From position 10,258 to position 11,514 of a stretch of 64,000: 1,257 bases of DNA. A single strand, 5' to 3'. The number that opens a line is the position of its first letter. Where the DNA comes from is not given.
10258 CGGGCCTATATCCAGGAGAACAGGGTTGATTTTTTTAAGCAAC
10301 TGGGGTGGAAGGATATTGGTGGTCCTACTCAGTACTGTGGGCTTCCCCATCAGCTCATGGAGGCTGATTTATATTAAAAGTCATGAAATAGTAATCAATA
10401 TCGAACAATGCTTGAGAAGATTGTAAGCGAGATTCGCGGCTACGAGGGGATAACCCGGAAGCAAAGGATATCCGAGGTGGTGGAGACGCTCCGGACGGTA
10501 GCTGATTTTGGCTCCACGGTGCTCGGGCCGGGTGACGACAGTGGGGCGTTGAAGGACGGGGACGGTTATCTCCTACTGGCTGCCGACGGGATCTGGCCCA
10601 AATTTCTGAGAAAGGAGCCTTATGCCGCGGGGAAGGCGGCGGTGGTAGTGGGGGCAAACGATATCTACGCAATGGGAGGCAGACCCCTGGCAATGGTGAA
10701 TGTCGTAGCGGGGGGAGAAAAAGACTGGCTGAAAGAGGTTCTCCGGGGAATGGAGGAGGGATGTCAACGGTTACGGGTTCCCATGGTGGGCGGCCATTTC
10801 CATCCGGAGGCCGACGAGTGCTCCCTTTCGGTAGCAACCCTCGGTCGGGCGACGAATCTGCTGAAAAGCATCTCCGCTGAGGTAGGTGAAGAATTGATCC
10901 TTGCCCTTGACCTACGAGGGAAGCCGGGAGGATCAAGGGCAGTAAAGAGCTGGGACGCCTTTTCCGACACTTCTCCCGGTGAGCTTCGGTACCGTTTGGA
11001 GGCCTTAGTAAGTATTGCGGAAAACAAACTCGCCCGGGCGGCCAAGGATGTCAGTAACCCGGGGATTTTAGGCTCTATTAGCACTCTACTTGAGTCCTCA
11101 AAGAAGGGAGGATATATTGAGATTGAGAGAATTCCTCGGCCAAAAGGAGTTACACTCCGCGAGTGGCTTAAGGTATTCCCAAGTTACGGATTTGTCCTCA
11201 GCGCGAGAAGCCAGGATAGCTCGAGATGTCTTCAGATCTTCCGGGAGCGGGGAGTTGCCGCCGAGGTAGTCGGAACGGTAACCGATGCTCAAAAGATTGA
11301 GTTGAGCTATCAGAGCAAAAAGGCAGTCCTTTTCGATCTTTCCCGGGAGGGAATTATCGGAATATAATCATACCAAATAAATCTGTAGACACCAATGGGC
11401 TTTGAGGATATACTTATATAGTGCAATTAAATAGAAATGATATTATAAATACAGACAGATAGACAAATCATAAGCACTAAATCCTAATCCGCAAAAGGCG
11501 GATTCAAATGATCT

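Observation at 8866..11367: Minimal rSAM-GNAT fusion + PurM-like pair: a nitrilase-less core of the Nit1C / sll0785-0787 / MSMEG_0567-0568 cluster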

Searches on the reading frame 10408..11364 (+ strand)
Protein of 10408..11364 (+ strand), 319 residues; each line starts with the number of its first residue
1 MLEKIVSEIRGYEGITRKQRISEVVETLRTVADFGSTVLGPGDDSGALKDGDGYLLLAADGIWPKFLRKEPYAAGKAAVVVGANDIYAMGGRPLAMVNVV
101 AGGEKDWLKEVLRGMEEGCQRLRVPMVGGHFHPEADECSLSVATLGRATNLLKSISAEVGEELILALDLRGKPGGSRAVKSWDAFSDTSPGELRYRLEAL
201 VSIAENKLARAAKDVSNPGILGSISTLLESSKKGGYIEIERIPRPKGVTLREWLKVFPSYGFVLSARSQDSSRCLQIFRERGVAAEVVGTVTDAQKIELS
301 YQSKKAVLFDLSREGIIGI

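Call 3: search_protein_families(library=ncbifam, proteins=[window:10408-11364:+], max_evalue=0.01)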
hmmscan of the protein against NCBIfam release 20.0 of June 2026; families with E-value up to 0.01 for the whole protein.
window:10408-11364:+ (319 aa): 16 families
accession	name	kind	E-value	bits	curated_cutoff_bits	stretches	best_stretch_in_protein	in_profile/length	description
TIGR03267.1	methan_mark_2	hypoth_equivalog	8.3e-95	317.5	365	1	2-319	2-323/323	methanogenesis marker 2 protein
TIGR04049.1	AIR_rel_sll0787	hypoth_equivalog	7.4e-90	301.2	321.3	1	3-318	2-317/318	sll0787 family AIR synthase-like protein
TIGR04050.1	MSMEG_0567_Cter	hypoth_equivalog_domain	8.8e-40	137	312.2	1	18-299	9-278/296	MSMEG_0567/sll0787 family protein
TIGR01379.1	thiL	equivalog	3.7e-18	65.6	184.15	1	35-302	17-305/320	thiamine-phosphate kinase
NF002290.1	PRK01213.1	equivalog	2.9e-17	62.1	648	1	35-305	416-703/723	phosphoribosylformylglycinamidine synthase subunit PurL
TIGR01736.1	FGAM_synth_II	equivalog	3.6e-17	61.9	525.75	2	36-243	412-642/718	phosphoribosylformylglycinamidine synthase subunit PurL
TIGR00476.1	selD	equivalog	3.6e-16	59.2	125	1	38-248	41-257/311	selenide, water dikinase SelD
NF004353.0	PRK05731.2-2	equivalog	1.3e-14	54.1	301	1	41-248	18-231/311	thiamine-phosphate kinase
NF004351.0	PRK05731.1-4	equivalog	3.7e-13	49.3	324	1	24-169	19-173/321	thiamine-phosphate kinase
NF010705.0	PRK14105.1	equivalog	8.8e-12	44.5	291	1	22-168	27-176/345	selenide, water dikinase SelD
NF002098.0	PRK00943.1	equivalog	2.7e-09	36.4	299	1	69-247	75-260/347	selenide, water dikinase SelD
TIGR02124.1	hypE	equivalog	1e-07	31.2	251.6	1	31-295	22-304/332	hydrogenase expression/formation protein HypE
TIGR00878.1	purM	equivalog_domain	1.7e-07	30.8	236.35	1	74-130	77-135/332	phosphoribosylformylglycinamidine cyclo-ligase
NF010690.0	PRK14090.1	equivalog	1.5e-06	26.9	1047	1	70-304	77-325/601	phosphoribosylformylglycinamidine synthase subunit PurL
NF004350.0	PRK05731.1-1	equivalog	0.0056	15.6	441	0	70-247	60-244/325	thiamine-phosphate kinase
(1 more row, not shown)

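Call 4: search_protein_families(library=pfam, proteins=[window:10408-11364:+], max_evalue=0.01)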
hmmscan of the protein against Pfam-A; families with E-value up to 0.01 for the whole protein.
window:10408-11364:+ (319 aa): 2 families
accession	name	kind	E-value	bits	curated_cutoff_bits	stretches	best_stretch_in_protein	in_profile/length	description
PF00586.29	AIRS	-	4.3e-23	82.3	24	1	42-147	1-111/112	AIR synthase related protein, N-terminal domain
PF02769.27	AIRS_C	-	3.3e-14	53.8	23.1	1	196-301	47-155/156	AIR synthase related protein, C-terminal domain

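Call 23: find_homologous_proteins(query=window:10408-11364:+, max_evalue=1e-10)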
Query window:10408-11364:+ (319 aa): 1972 proteins with E <= 1e-10 among 7061 candidates; the best 120 are listed.
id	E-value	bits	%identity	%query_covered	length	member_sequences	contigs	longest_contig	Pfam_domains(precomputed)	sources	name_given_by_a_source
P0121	3.3e-184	629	92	98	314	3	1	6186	PF00586.30,PF02769.28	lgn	-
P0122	6.9e-168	575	83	100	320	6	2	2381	PF00586.30,PF02769.28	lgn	-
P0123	1.8e-109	384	57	100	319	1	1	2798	PF00586.30,PF02769.28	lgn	-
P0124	3.9e-104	366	54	100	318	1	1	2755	PF00586.30,PF02769.28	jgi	jgi:uncharacterized protein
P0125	2.6e-100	354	53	100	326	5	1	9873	PF00586.30,PF02769.28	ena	-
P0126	3.3e-98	347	51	100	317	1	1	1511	PF00586.30,PF02769.28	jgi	jgi:hypothetical protein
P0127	4.0e-98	346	52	100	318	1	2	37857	PF00586.30,PF02769.28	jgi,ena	-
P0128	1.4e-97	345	52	100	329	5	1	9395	PF00586.30,PF02769.28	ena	-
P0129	1.8e-95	338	50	100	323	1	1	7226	PF00586.30,PF02769.28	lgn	-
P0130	5.3e-95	336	50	100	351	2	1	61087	PF00586.30,PF02769.28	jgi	jgi:hypothetical protein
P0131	1.0e-94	335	50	100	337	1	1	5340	PF00586.30,PF02769.28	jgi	jgi:hypothetical protein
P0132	1.4e-94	335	51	100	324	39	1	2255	PF00586.30,PF02769.28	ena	-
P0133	5.4e-94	333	50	100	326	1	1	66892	PF00586.30,PF02769.28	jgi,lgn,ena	-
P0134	1.6e-93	331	48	100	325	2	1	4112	PF00586.30,PF02769.28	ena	-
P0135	6.3e-93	329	50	100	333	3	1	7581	PF00586.30,PF02769.28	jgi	jgi:selenophosphate synthetase-related protein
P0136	1.8e-92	328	49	100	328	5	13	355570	PF00586.30,PF02769.28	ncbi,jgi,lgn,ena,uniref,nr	ncbi:MAG: hypothetical protein A3C43_12515 [Candidatus Schekmanbacteria bacterium RIFCSPHIGHO2_02_FU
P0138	2.7e-92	327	49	100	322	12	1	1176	PF00586.30,PF02769.28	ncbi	-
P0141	2.7e-91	324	44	98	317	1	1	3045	PF00586.30,PF02769.28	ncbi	-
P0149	1.4e-90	322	43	99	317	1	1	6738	PF00586.30,PF02769.28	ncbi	-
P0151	1.8e-90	321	48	100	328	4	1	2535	PF00586.30,PF02769.28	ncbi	-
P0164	9.4e-90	319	47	100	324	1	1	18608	PF00586.30,PF02769.28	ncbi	-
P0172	4.2e-89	317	48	99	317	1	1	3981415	PF00586.30,PF02769.28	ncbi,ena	-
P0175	7.9e-89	316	51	100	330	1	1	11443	PF00586.30,PF02769.28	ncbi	-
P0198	3.9e-88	314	46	98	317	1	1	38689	PF00586.30,PF02769.28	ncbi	-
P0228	1.8e-87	311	46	98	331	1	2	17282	PF00586.30,PF02769.28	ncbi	-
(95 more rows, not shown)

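Call 25: search_solved_structures(query=window:10408-11364:+, max_evalue=0.01)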
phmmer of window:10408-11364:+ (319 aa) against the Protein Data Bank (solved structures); distinct sequences matched with E-value up to 0.01: 23.
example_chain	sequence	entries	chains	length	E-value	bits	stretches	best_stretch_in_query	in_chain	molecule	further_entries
2z1e_A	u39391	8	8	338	5.4e-10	42.1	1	11-258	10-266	Hydrogenase expression/formation protein HypE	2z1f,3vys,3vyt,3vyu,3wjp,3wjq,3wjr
3mcq_A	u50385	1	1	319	1e-08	37.9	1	36-298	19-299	Thiamine-monophosphate kinase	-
2yye_A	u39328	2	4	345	2.3e-08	36.8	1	25-244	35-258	Selenide, water dikinase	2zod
2zau_A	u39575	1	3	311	4.5e-08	35.8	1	36-244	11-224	Selenide, water dikinase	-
3u0o_A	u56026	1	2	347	7.3e-08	35.1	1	43-255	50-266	Selenide, water dikinase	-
3viu_A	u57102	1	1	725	2.1e-07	33.6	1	34-279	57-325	Phosphoribosylformylglycinamidine synthase 2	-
2hru_A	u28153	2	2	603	7.6e-07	31.8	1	70-302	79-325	Phosphoribosylformylglycinamidine synthase II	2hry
2hs0_A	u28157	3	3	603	7.7e-07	31.7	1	70-302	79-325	Phosphoribosylformylglycinamidine synthase II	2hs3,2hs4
1vk3_A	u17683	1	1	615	8.5e-07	31.6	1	70-302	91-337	Phosphoribosylformylglycinamidine synthase II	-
3d54_A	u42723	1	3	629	9.1e-07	31.5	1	70-302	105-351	Phosphoribosylformylglycinamidine synthase II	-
9jzy_A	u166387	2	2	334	1e-06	31.4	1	22-132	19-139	Phosphoribosylformylglycinamidine cyclo-ligase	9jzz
9k05_A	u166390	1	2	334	1.2e-06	31.1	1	20-131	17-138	Phosphoribosylformylglycinamidine cyclo-ligase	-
9k03_A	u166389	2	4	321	1.7e-06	30.6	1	21-131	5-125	Phosphoribosylformylglycinamidine cyclo-ligase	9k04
9k00_A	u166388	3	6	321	1.7e-06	30.6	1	21-131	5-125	Phosphoribosylformylglycinamidine cyclo-ligase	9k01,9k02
5cc8_A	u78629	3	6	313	2.8e-06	29.9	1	37-166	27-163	Thiamine-monophosphate kinase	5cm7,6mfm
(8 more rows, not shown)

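Call 30: list_cluster_members(proteins=[P0141, P0149, P0172, P0164, P0138, P0151, P0198, P0175, P0228, P0136])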
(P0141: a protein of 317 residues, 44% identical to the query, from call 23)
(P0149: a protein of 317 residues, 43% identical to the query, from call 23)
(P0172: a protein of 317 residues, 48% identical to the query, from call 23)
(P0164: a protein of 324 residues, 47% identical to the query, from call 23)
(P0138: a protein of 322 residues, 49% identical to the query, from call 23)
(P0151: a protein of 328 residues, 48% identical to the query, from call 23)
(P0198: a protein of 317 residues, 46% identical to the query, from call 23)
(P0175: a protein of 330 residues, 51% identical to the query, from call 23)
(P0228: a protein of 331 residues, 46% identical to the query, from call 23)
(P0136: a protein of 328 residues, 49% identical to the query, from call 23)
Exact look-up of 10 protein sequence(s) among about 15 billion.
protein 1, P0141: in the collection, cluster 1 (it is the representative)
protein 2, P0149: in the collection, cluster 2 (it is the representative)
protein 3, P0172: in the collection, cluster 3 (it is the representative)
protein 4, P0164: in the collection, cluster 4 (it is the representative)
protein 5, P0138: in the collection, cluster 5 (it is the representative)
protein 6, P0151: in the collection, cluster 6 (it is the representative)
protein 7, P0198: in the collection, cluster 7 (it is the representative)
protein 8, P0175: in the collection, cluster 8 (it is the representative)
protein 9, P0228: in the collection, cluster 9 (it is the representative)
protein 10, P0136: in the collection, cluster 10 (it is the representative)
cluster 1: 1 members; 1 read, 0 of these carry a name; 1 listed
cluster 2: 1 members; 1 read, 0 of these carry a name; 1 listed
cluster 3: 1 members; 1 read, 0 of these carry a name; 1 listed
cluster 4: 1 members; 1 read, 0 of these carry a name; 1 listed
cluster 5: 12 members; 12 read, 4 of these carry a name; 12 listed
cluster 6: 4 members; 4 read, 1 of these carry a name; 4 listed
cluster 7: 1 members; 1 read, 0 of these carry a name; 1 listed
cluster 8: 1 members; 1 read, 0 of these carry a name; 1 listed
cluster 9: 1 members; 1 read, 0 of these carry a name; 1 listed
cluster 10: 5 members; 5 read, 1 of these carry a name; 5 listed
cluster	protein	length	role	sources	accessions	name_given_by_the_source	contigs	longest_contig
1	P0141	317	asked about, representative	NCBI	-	-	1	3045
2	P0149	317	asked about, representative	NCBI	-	-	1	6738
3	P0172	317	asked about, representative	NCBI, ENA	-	-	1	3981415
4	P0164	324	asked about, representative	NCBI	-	-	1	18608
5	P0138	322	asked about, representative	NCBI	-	-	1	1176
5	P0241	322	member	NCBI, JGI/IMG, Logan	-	selenophosphate synthetase-related protein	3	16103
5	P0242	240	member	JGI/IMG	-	hypothetical protein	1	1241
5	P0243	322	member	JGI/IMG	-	selenophosphate synthetase-related protein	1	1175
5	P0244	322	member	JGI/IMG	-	hypothetical protein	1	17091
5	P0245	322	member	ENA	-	-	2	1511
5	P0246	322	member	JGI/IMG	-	-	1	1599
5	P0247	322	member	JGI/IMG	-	-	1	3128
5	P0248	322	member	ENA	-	-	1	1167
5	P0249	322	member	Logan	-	-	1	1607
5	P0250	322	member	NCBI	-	-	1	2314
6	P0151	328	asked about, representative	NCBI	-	-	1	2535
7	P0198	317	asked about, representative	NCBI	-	-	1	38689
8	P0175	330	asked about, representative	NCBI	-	-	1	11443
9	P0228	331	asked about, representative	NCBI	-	-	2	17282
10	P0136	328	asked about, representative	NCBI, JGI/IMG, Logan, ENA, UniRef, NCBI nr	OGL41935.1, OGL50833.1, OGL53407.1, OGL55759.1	MAG: hypothetical protein A3C43_12515 [Candidatus Schekmanbacteria bacterium ... | Methanogenesis marker 2 protein n=1 Tax=Candidatus Schekmanbacteria bacterium ... | MAG: hypothetical protein A2043_04110 [Candidatus Schekmanbacteria bacterium GWA2_38_9]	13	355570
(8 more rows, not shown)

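Call 34: find_related_loci(query=A3, collection=genome_contigs, flank=8000)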
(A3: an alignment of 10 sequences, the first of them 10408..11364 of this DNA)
Query A3 (319 aa) in genome_contigs; peptide patterns used: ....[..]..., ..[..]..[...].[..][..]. (x = any residue, [..] = any of these).
599 stretches matched a pattern (row limit reached: there are more); 587 encode a relative of the query (tblastn E <= 1e-3); the best 80 are kept; 80 distinct loci.
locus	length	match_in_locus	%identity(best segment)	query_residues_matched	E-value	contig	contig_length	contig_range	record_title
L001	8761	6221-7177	83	1-319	6e-176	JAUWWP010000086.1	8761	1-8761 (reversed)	MAG: Deltaproteobacteria bacterium isolate CSMAG_2661 CSMAG_2661_k127_5101021_length_8761_cov_19.9384, whole genome shot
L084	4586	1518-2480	48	1-319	1e-98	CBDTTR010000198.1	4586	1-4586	MAG TPA_asm: uncultured bacterium isolate SRR7614714_binner13_Refined_37 genome assembly, contig: ERZ23877832.11075, who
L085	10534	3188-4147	48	2-319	6e-98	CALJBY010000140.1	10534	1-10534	MAG: uncultured bacterium isolate N4_Bin_METABAT__17_1_1 genome assembly, contig: c_000008277246, whole genome shotgun s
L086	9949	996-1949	47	1-318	2e-97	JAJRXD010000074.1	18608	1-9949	MAG: Deltaproteobacteria bacterium isolate Dive96_bin3.122 k141_1982572, whole genome shotgun sequence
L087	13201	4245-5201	51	2-319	6e-97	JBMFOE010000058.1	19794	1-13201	MAG: Desulfomonilaceae bacterium isolate KM4338-29 NODE_58_length_19794_cov_6.048131, whole genome shotgun sequence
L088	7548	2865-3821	49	2-319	5e-96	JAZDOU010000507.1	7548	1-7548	MAG: Pseudomonadota bacterium isolate MEGAHIT-group-0.794 k141_16946303, whole genome shotgun sequence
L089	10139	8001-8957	50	2-319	4e-96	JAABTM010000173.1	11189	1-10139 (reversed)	MAG: Desulfobacteraceae bacterium isolate S23.Bin075 Scaffold_4837, whole genome shotgun sequence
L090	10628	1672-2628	47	2-319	2e-95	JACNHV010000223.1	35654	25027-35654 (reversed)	MAG: Candidatus Desulfobacula maris NIOZ-UU_NODE_1249_length_35654_cov_12.4874, whole genome shotgun sequence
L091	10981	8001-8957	46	1-319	3e-95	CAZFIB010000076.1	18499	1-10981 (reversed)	MAG TPA_asm: uncultured Thermodesulfobacteriota bacterium isolate SRP141376_co4_291 genome assembly, contig: NODE_5209_l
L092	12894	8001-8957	45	1-319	4e-94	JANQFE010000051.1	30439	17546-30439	MAG: Thermodesulfobacteriota bacterium isolate PL23a_bin.71 k99_6222408, whole genome shotgun sequence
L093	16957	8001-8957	46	1-319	3e-94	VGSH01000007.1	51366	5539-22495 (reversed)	MAG: Deltaproteobacteria bacterium isolate K_DeepCast_150m_m1_356 K_DeepCast_150m_m1_356_Ga0194126_10000860, whole genom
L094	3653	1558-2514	46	2-319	5e-95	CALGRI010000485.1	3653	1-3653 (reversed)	MAG TPA_asm: uncultured proteobacterium isolate ERR2206792_bin.13_CONCOCT_v1.1_MAG genome assembly, contig: ERZ891023.59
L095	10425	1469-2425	49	2-319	3e-94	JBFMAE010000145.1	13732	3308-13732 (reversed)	MAG: Thermodesulfobacteriota bacterium isolate MAG130 MAG130_145, whole genome shotgun sequence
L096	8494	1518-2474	47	2-319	2e-94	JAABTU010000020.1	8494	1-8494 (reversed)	MAG: Desulfotignum sp. isolate S24.Bin131 Scaffold_118, whole genome shotgun sequence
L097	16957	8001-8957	49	2-319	7e-94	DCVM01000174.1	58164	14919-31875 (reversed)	MAG TPA_asm: Syntrophaceae bacterium UBA2188 UBA2188_contig_4840, whole genome shotgun sequence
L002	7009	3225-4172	48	5-319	1e-91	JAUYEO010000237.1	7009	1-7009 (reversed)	MAG: Desulfobacterales bacterium isolate C21_concoct.bin.118_sub C21_k141_89015, whole genome shotgun sequence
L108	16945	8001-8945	43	2-319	7e-91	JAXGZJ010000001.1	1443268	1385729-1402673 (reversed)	MAG: Methanofastidiosum sp. isolate AnMBR.bin534 bin534_1, whole genome shotgun sequence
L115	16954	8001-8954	41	1-319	6e-90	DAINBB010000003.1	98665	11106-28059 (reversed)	MAG TPA_asm: Halobacteria archaeon isolate CTOTU18755 NODE_148_length_98665_cov_6.734905, whole genome shotgun sequence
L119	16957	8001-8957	47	1-319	8e-97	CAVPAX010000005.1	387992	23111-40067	MAG: uncultured beta proteobacterium isolate MFD00032.bin.2.225 genome assembly, contig: contig_54765, whole genome shot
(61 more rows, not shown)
